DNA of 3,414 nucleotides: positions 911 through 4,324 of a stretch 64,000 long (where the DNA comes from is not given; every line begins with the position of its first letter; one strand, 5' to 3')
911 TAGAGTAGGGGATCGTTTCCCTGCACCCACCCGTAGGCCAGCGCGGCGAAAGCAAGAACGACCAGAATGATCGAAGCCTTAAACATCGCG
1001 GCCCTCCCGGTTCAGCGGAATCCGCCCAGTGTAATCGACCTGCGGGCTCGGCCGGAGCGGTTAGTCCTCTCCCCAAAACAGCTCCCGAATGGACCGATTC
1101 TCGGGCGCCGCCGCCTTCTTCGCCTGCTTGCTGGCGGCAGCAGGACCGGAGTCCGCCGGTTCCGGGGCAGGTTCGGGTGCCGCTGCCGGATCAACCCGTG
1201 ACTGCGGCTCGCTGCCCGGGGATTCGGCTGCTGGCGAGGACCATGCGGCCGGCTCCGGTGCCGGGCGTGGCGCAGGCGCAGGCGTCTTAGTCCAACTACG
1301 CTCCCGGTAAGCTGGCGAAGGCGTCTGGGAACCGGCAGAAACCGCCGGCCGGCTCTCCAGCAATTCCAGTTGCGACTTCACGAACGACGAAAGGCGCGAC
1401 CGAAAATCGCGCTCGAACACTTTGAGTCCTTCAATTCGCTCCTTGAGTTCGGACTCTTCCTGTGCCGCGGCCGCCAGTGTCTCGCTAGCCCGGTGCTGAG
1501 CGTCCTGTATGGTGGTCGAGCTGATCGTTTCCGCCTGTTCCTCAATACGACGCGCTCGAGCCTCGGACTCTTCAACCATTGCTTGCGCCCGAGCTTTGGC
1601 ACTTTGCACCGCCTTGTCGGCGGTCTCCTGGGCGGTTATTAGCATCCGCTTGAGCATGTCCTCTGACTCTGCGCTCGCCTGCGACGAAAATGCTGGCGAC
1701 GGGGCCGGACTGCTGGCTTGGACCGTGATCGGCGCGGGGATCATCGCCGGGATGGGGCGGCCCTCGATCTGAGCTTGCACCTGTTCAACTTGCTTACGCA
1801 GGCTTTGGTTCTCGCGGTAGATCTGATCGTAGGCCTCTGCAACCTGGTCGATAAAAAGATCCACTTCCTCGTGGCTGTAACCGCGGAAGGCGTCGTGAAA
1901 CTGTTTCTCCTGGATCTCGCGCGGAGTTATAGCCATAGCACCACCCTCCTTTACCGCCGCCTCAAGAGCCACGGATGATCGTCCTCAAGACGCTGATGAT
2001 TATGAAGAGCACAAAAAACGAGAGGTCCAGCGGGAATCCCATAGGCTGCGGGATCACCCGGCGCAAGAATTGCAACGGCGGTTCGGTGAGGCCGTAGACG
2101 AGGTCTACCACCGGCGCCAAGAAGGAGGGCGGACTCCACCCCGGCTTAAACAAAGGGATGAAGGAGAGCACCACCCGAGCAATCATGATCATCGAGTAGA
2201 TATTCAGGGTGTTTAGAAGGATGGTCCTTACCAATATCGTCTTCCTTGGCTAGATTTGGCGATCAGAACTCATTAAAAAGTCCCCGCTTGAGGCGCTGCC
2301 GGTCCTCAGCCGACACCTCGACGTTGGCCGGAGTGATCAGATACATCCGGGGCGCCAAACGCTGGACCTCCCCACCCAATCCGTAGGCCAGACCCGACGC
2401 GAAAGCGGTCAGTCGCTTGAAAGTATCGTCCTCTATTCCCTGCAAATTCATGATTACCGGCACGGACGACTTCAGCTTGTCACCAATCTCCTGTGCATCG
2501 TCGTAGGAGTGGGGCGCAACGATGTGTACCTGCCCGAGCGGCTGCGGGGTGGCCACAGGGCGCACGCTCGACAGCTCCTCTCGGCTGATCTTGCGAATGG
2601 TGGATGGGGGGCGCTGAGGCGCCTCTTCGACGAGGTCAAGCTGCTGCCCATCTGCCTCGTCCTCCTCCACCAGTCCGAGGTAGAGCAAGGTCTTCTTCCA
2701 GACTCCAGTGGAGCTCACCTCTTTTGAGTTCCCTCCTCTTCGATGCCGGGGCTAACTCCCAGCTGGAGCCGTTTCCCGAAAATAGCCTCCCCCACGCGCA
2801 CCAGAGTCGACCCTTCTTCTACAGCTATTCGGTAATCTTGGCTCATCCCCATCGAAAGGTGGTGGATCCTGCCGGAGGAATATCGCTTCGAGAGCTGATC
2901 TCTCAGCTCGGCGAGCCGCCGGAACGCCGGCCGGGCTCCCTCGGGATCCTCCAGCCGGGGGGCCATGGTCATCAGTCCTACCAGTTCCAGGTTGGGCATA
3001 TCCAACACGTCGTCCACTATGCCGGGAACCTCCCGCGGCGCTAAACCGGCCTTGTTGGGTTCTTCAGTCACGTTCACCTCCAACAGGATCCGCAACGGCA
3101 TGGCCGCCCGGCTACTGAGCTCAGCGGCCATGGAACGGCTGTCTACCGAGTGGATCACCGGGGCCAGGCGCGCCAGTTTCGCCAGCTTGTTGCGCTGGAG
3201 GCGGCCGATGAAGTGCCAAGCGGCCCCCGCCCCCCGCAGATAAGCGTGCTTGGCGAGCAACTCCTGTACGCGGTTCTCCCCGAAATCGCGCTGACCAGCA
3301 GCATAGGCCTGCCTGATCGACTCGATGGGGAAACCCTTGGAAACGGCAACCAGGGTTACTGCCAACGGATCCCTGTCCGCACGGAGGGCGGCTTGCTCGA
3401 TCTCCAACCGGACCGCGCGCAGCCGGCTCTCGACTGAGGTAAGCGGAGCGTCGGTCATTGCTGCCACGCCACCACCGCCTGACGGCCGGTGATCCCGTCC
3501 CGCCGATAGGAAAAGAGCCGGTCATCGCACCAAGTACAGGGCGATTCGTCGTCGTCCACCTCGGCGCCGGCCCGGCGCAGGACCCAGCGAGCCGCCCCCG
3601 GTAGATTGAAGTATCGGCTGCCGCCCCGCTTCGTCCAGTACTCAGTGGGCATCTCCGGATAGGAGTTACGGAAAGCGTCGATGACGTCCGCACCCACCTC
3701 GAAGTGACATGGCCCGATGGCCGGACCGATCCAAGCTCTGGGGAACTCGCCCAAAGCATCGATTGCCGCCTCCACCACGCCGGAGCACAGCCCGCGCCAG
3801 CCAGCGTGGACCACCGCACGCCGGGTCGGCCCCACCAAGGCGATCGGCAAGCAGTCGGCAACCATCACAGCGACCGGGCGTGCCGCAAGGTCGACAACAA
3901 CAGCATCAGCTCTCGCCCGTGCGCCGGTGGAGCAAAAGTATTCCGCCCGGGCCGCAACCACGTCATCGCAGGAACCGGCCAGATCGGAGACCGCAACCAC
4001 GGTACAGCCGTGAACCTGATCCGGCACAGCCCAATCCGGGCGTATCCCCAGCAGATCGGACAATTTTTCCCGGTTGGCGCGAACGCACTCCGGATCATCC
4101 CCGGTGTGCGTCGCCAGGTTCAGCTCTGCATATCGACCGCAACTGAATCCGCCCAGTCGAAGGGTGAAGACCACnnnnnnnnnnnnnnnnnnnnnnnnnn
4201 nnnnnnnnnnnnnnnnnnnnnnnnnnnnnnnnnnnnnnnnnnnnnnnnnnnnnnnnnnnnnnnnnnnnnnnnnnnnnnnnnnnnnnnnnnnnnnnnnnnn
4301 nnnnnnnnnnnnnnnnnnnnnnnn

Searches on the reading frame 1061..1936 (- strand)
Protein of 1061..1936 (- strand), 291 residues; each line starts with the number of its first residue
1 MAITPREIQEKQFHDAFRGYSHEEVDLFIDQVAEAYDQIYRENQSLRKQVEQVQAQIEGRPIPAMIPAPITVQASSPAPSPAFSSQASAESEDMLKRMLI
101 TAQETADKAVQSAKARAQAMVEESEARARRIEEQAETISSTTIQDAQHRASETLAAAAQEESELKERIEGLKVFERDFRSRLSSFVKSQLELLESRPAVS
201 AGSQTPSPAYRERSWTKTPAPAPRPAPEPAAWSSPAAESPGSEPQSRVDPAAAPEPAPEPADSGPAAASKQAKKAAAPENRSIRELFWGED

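Call 15: find_encoding_contigs(protein=window:1061-1936:-, flank=10000, max_places=4)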
Protein window:1061-1936:- (291 aa): 5 contigs read that carry it; 2 places shown.
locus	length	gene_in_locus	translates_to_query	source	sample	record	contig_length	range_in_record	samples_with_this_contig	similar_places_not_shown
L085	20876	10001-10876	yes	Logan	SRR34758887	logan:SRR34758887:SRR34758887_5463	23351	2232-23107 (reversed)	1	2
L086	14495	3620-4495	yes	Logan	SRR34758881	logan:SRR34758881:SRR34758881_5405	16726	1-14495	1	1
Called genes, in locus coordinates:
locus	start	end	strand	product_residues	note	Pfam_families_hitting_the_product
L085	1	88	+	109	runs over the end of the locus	?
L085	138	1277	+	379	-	PF01098:FTSW_RODA_SPOVE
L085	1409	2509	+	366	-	PF03033:Glyco_transf_28, PF13579:Glyco_trans_4_4 (weak), PF04101:Glyco_tran_28_C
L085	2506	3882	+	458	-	PF01225:Mur_ligase, PF21799:MurD-like_N, PF08245:Mur_ligase_M, PF02875:Mur_ligase_C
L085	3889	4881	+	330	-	PF01565:FAD_binding_4, PF02873:MurB_C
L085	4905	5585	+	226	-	PF08478:POTRA_1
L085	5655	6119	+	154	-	-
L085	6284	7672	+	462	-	PF00091:Tubulin, PF12327:FtsZ_C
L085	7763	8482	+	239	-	PF02578:Cu-oxidase_4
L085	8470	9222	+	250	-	PF01168:Ala_racemase_N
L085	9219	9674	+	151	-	PF04472:SepF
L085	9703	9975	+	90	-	PF02325:CCB3_YggT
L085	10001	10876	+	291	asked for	-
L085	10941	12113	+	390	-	-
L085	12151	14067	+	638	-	PF02922:CBM_48, PF00128:Alpha-amylase, PF02806:Alpha-amylase_C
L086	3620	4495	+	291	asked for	-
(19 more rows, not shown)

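Call 69: search_protein_families(library=pfam, proteins=[window:1061-1936:-], max_evalue=0.01)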
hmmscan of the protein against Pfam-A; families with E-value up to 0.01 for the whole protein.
window:1061-1936:- (291 aa): 2 families
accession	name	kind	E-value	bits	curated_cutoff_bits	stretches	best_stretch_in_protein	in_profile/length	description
PF05103.18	DivIVA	-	3.7e-24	85.6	28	2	3-58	1-56/131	DivIVA protein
PF13720.11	Acetyltransf_11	-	0.008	17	24.5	0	18-60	26-64/82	Udp N-acetylglucosamine O-acyltransferase; Domain 2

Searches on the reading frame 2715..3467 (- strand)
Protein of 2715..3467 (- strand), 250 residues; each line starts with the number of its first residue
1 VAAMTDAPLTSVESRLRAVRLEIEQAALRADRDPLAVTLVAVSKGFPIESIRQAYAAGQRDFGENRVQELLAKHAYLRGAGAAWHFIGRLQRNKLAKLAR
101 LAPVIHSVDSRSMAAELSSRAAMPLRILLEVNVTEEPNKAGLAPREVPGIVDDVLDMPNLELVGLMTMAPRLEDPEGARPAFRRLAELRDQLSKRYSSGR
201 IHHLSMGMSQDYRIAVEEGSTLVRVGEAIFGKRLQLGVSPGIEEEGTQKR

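Call 4: search_protein_families(library=ncbifam, proteins=[window:2715-3467:-])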
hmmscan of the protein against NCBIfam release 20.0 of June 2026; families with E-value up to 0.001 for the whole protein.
window:2715-3467:- (250 aa): 1 family
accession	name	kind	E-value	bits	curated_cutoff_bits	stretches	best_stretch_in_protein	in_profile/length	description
TIGR00044.1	TIGR00044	hypoth_equivalog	4.2e-55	186.8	106.25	1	14-233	6-229/229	YggS family pyridoxal phosphate-dependent enzyme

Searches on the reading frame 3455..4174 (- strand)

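Call 4: search_protein_families(library=ncbifam, proteins=[window:3455-4174:-])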
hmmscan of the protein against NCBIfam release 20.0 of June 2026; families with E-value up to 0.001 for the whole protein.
window:3455-4174:- (239 aa): 2 families
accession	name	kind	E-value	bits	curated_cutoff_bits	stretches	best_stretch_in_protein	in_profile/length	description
NF007998.1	PRK10723.1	equivalog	3.3e-43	148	369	1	4-237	20-241/243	purine nucleoside phosphorylase YfiH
TIGR00726.1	TIGR00726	equivalog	1.1e-32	113.2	141.15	1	14-232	6-216/223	peptidoglycan editing factor PgeF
